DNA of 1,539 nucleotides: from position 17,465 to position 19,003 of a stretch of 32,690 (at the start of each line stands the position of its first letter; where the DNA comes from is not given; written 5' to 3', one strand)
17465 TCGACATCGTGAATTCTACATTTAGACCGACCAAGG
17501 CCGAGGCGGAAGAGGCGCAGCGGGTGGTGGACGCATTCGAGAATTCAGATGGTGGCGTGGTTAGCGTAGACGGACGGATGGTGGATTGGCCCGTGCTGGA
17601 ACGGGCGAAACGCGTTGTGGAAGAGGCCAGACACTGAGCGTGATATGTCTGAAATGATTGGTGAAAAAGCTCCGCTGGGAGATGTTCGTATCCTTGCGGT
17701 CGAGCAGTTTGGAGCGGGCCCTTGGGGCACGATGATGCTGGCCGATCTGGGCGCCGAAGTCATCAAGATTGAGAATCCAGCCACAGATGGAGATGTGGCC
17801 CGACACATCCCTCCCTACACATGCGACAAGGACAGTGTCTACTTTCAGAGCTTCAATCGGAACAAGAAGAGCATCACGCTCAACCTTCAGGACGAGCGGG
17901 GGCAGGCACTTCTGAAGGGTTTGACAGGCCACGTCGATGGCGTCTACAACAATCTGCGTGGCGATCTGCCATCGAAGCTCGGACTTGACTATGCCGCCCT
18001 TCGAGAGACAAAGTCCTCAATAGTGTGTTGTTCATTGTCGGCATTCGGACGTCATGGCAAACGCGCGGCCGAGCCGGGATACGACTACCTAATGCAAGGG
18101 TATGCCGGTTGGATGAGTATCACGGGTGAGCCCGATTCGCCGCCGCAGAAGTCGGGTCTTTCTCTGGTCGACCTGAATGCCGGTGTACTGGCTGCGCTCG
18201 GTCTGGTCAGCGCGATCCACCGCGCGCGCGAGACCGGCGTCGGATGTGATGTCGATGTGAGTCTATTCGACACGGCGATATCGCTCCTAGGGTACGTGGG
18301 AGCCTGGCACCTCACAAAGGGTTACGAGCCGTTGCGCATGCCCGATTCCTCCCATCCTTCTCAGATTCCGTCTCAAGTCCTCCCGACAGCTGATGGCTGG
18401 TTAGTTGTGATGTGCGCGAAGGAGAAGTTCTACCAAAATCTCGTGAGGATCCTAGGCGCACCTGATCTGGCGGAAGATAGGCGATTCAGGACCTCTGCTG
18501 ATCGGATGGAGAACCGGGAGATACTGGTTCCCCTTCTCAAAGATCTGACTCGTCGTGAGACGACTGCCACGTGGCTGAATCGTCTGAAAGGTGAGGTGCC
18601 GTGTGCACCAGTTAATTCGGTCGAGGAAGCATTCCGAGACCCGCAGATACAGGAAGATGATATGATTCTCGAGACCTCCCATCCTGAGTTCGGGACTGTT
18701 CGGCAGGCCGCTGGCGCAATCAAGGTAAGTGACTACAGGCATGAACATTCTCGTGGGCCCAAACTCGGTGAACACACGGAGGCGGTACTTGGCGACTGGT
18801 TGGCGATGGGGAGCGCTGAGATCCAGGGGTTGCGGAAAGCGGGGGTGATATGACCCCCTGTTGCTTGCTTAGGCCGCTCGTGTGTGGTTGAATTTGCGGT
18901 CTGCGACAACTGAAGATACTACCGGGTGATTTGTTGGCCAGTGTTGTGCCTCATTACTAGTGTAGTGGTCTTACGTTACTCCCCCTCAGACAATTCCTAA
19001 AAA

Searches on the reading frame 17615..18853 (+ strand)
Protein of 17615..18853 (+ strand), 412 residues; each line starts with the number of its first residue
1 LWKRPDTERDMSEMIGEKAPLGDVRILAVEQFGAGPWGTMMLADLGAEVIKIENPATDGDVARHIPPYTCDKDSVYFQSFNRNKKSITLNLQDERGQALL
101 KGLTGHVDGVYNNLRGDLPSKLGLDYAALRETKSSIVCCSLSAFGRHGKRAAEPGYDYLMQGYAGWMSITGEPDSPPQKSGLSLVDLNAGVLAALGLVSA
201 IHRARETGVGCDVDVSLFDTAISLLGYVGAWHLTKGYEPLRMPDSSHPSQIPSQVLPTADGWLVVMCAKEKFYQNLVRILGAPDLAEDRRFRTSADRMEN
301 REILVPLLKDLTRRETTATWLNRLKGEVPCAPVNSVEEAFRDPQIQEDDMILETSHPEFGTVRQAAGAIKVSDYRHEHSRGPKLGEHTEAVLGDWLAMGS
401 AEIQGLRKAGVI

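Call 3: search_protein_families(library=pfam, proteins=[window:17615-18853:+])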
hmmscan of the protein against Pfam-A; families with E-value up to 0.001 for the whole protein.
window:17615-18853:+ (412 aa): 1 family
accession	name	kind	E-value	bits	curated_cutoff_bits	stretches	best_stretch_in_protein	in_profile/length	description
PF02515.22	CoA_transf_3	-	7e-109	364.7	23.3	1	21-388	1-366/366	CoA-transferase family III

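Call 4: search_protein_families(library=ncbifam, proteins=[window:17615-18853:+])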
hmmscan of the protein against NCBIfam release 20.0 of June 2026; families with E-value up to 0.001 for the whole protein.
window:17615-18853:+ (412 aa): 7 families
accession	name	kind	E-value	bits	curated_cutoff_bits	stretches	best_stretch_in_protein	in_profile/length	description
NF052585.1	SucGlutTfsCaiB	equivalog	9.1e-80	268.2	750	1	17-394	4-387/394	succinate--glutarate CoA-transferase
NF041294.1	Scnl_mescCoAtase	equivalog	3.3e-74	250.3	700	1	21-392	4-380/381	succinyl-CoA:mesaconate CoA-transferase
NF008511.0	PRK11430.1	equivalog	4.1e-62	210.5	522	1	18-390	7-374/381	CoA:oxalate CoA-transferase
NF003809.0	PRK05398.1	subfamily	3.5e-59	200.4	442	2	18-224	2-207/416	formyl-CoA transferase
TIGR03253.1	oxalate_frc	equivalog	4.6e-54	183.7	504.2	2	19-224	2-206/416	formyl-CoA transferase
TIGR04253.1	mesacon_CoA_iso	equivalog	2.3e-24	86.1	725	1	24-412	6-400/403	2-methylfumaryl-CoA isomerase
NF002914.1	PRK03525.1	equivalog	9.7e-24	84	413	1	20-411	9-396/400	L-carnitine CoA-transferase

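Call 29: find_related_loci(query=A2, collection=metagenome_contigs, flank=10000)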
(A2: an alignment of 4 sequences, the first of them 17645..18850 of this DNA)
Query A2 (402 aa) in metagenome_contigs; peptide patterns used: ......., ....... (x = any residue, [..] = any of these).
228 stretches matched a pattern; 70 encode a relative of the query (tblastn E <= 1e-3); 69 distinct loci.
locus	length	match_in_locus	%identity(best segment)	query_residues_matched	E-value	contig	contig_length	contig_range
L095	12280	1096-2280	80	5-402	0e+0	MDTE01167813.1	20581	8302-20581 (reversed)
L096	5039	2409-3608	77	3-402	0e+0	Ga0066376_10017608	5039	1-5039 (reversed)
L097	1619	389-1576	77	7-402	0e+0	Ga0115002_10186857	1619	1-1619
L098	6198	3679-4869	77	6-402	0e+0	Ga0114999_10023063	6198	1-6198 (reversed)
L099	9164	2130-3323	75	5-402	0e+0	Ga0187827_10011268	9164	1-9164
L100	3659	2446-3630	74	8-402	0e+0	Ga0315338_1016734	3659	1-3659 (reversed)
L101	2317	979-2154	74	10-402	0e+0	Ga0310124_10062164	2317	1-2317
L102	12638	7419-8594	73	10-401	0e+0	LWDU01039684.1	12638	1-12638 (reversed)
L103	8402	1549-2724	73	10-401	0e+0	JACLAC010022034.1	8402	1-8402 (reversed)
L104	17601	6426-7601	73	10-401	0e+0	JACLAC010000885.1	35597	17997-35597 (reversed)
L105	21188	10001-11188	70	7-402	0e+0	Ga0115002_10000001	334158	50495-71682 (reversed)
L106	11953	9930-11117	71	7-402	0e+0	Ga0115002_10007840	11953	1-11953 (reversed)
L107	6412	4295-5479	70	8-402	0e+0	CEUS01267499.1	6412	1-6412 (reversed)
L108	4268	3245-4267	83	7-349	0e+0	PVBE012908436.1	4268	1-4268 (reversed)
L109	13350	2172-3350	70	10-402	0e+0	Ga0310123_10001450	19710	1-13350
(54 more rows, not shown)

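Call 51: search_solved_structures(query=window:17645-18853:+, max_evalue=1e-30)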
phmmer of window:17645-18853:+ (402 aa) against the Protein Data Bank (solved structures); distinct sequences matched with E-value up to 1e-30: 15.
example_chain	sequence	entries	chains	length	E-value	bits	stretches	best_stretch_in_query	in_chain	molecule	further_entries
10uh_A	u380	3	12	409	5.5e-71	242.9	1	9-402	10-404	Formyl-coenzyme a transferase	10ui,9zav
9br7_A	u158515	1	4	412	2.6e-65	224.2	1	9-402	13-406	Succinate--hydroxymethylglutarate CoA-transferase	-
9br6_A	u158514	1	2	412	3.1e-65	223.9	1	9-402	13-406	Succinate--hydroxymethylglutarate CoA-transferase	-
4ed9_A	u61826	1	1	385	7.2e-65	222.7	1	8-382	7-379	CAIB/BAIF family protein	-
4hl6_A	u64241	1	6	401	1.7e-52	182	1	8-363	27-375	Uncharacterized protein YfdE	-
5yit_A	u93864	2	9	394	4.2e-37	131.3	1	9-365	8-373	CoA transferase III | Uncharacterized protein Rv3272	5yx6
5yiy_A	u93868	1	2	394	3.8e-36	128.1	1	9-365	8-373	CoA transferase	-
1pqy_A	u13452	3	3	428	9.1e-34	120.3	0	9-214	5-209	Hypothetical protein yfdW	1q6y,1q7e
1pt5_A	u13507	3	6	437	9.6e-34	120.2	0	9-214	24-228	Hypothetical protein yfdW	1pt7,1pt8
2vjp_A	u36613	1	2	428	3.8e-31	111.7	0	10-215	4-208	FORMYL-COENZYME A TRANSFERASE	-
1p5h_A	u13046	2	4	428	5e-31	111.3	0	10-215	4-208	Formyl-coenzyme A transferase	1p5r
2vjo_A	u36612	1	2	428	5e-31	111.3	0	10-215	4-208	FORMYL-COENZYME A TRANSFERASE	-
2vjq_A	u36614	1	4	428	9.2e-31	110.4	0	10-215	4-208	FORMYL-COENZYME A TRANSFERASE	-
2vjn_A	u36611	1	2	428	9.4e-31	110.4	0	10-215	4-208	FORMYL-COENZYME A TRANSFERASE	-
2vjk_A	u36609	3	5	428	9.4e-31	110.4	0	10-215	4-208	FORMYL-COENZYME A TRANSFERASE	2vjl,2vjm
